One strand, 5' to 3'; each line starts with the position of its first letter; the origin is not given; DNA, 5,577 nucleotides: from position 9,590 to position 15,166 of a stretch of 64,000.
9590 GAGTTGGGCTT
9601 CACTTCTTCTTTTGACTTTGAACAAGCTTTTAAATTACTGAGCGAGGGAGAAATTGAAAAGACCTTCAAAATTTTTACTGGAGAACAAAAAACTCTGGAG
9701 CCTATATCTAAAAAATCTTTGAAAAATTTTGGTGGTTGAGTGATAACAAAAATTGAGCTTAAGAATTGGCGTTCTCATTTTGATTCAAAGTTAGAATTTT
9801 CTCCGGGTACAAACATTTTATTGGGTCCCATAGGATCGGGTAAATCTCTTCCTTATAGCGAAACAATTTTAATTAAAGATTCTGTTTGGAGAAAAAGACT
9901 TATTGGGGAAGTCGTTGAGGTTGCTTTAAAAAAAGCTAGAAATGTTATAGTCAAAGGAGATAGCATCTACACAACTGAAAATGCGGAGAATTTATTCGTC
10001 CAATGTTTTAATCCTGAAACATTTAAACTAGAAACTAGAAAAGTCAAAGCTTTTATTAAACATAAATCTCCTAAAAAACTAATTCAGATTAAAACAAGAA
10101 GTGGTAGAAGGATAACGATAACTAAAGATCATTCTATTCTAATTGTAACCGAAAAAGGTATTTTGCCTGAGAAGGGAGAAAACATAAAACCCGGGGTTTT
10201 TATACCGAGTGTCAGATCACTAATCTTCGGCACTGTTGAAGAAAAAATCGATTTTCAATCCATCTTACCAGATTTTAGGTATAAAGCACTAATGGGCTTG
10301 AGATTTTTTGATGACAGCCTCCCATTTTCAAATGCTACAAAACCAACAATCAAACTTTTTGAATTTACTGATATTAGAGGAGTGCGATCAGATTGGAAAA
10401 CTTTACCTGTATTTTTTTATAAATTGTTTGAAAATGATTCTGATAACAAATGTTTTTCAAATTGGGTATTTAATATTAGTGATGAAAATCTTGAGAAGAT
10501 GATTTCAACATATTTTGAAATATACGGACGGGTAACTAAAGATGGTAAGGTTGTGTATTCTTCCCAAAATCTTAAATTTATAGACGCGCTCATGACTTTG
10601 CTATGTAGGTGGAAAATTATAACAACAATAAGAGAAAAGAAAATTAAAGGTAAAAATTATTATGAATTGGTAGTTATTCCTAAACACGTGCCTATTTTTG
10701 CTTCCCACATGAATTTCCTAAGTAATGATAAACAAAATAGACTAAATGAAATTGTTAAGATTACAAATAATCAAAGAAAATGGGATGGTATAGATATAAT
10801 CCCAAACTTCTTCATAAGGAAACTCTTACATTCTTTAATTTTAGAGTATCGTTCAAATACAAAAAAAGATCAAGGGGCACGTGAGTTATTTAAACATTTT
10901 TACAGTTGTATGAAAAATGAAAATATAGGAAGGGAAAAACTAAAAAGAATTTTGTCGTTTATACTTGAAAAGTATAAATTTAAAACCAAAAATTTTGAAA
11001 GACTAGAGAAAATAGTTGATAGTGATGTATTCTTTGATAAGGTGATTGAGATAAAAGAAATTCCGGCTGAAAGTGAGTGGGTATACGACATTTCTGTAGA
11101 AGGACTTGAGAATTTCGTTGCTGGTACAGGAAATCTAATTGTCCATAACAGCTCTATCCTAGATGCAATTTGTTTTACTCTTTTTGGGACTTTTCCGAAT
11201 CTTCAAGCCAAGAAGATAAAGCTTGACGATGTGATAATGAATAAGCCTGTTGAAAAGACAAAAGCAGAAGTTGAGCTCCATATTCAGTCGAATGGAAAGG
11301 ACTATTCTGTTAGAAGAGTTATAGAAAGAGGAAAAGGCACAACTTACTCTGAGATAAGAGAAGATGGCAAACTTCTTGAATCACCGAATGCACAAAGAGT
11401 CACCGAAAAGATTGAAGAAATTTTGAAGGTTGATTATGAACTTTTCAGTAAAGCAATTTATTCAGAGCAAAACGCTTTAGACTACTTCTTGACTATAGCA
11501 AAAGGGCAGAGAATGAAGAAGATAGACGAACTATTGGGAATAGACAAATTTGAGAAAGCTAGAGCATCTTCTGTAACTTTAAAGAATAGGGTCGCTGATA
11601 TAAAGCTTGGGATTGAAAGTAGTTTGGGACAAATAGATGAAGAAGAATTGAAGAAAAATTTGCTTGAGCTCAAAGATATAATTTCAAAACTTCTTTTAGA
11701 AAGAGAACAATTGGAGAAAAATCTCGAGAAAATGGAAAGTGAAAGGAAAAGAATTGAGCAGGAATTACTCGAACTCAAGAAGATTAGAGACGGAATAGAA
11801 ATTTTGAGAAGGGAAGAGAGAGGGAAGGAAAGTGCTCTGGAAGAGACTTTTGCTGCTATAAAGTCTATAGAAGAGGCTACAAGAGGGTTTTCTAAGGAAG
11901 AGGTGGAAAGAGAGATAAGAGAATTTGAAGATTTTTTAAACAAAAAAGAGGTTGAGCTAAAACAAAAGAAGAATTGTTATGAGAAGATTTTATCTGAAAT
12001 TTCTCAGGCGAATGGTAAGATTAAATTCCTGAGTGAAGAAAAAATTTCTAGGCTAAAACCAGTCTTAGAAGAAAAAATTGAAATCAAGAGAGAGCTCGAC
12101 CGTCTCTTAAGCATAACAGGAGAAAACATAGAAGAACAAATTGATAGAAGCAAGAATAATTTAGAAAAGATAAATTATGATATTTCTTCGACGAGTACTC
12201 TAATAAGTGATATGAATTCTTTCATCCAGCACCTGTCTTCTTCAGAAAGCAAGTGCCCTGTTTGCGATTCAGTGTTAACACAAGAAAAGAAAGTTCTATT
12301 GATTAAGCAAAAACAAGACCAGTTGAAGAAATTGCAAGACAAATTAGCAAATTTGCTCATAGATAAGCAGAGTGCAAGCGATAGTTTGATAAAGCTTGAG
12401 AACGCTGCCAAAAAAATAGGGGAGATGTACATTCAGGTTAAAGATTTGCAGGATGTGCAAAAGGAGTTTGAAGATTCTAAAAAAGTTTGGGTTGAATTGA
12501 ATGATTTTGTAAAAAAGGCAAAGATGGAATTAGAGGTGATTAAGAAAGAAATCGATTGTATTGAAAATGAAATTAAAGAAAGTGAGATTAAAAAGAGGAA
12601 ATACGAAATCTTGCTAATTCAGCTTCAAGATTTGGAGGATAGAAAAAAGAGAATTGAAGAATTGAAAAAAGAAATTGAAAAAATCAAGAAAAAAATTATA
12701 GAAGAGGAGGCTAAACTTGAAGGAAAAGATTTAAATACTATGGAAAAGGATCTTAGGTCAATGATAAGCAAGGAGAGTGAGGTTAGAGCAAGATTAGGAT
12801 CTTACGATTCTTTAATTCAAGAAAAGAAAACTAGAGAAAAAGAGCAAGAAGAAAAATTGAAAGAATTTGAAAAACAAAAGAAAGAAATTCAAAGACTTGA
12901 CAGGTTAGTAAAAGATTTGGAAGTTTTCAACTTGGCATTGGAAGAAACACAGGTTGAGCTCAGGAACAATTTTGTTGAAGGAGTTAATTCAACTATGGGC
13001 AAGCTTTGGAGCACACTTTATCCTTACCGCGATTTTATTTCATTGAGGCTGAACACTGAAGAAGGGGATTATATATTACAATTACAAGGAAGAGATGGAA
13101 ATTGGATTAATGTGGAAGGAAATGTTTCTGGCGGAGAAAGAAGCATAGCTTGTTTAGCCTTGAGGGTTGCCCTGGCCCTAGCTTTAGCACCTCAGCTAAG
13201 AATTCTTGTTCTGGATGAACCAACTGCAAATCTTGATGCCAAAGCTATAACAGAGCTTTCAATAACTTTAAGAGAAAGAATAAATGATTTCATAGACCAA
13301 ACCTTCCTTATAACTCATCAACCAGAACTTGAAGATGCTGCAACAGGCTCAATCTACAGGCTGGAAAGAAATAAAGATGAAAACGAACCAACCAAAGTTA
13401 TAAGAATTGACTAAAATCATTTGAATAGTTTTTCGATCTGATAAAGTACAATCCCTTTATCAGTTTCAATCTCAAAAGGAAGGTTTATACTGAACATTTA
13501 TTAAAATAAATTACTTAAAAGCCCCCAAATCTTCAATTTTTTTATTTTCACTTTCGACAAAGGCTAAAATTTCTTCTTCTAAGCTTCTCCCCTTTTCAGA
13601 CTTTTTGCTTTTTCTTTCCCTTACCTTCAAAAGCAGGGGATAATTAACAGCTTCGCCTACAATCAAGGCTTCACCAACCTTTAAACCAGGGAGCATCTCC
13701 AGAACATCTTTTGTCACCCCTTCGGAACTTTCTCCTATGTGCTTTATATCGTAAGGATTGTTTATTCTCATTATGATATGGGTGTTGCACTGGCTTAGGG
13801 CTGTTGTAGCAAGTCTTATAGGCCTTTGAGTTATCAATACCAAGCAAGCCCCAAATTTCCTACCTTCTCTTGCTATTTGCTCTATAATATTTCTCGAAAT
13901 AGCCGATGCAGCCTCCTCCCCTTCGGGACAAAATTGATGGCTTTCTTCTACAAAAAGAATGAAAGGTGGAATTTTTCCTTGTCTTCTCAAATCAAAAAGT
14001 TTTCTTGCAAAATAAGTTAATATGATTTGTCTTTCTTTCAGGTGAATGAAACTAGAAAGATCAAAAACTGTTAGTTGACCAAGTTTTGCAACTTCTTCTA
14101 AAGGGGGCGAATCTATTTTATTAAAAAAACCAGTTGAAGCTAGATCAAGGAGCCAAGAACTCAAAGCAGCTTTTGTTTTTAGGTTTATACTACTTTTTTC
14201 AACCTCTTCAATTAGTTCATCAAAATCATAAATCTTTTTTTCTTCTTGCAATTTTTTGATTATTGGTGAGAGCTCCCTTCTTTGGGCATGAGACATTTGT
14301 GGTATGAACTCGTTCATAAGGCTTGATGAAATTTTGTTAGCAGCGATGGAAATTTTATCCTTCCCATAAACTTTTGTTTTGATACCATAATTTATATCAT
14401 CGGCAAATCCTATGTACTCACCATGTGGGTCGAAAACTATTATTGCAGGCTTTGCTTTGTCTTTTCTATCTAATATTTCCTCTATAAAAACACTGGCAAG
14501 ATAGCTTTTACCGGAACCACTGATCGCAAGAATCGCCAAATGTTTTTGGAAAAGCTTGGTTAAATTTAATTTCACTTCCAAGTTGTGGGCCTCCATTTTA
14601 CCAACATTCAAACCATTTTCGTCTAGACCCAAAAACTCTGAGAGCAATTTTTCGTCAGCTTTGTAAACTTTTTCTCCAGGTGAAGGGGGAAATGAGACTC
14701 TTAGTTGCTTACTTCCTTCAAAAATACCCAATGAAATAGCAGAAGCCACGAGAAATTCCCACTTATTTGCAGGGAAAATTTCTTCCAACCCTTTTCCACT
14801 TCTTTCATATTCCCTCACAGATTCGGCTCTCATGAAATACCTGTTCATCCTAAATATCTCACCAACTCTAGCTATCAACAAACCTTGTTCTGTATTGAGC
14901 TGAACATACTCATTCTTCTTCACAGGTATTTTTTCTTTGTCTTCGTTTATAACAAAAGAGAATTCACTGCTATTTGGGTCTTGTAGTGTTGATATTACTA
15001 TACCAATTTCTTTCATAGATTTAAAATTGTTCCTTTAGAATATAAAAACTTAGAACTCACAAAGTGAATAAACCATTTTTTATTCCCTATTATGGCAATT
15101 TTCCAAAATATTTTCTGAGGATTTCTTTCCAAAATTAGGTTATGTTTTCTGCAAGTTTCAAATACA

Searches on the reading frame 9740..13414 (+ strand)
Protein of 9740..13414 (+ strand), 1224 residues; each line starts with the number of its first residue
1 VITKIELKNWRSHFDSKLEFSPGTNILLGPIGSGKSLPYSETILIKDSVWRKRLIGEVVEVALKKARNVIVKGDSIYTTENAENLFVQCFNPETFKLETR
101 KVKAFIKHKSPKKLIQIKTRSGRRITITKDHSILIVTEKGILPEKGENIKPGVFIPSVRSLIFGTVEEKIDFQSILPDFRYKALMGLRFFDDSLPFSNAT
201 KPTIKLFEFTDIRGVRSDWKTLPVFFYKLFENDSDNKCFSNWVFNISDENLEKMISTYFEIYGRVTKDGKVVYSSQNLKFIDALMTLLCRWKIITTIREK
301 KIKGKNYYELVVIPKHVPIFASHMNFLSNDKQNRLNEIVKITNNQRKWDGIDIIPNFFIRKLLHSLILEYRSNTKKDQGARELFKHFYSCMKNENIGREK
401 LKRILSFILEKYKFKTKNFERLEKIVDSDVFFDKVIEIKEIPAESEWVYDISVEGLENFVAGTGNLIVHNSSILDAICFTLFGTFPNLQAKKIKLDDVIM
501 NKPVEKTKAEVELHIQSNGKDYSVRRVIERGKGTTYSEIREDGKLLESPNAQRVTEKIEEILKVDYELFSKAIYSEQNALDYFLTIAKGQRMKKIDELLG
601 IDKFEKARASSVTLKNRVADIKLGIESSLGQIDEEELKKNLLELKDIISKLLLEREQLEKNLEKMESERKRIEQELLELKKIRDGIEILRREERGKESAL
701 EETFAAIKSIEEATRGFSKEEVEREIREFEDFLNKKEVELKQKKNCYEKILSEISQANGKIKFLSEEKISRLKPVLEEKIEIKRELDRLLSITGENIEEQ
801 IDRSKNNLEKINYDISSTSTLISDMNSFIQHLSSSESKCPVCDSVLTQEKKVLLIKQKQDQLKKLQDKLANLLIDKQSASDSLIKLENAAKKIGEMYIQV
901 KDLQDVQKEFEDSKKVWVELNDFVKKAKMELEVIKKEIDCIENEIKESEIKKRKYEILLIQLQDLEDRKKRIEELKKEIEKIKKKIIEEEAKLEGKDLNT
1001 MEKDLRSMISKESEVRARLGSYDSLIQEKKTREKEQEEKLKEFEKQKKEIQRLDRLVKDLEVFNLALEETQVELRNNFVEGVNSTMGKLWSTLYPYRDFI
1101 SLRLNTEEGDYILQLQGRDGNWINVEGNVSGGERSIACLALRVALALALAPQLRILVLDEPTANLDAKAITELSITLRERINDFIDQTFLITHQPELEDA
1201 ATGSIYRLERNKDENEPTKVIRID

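Call 56: search_protein_families(library=pfam, max_evalue=0.000001, proteins=[window:9740-13414:+])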
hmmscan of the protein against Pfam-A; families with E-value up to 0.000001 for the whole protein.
window:9740-13414:+ (1224 aa): 4 families
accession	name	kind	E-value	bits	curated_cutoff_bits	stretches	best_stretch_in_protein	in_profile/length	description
PF14890.11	Intein_splicing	-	4.6e-27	95.2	35.8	1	89-470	25-155/155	Intein splicing domain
PF02463.25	SMC_N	-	1.6e-15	57.6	40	0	835-1201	93-205/220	RecF/RecN/SMC N terminal domain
PF13476.12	AAA_23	-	5.4e-07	30.9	27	0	4-36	1-33/201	AAA domain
PF04423.19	Rad50_zn_hook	-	5.7e-07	29.7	24.3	1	823-869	6-52/52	Rad50 zinc hook motif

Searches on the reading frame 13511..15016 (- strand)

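Call 55: search_protein_families(library=pfam, max_evalue=0.000001, proteins=[window:13511-15016:-])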
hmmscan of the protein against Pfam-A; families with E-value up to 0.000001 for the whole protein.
window:13511-15016:- (501 aa): 1 family
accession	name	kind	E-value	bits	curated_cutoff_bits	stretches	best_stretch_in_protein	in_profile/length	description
PF01935.23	DUF87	-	4.6e-30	105.8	23.2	1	137-339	2-219/220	Helicase HerA, central domain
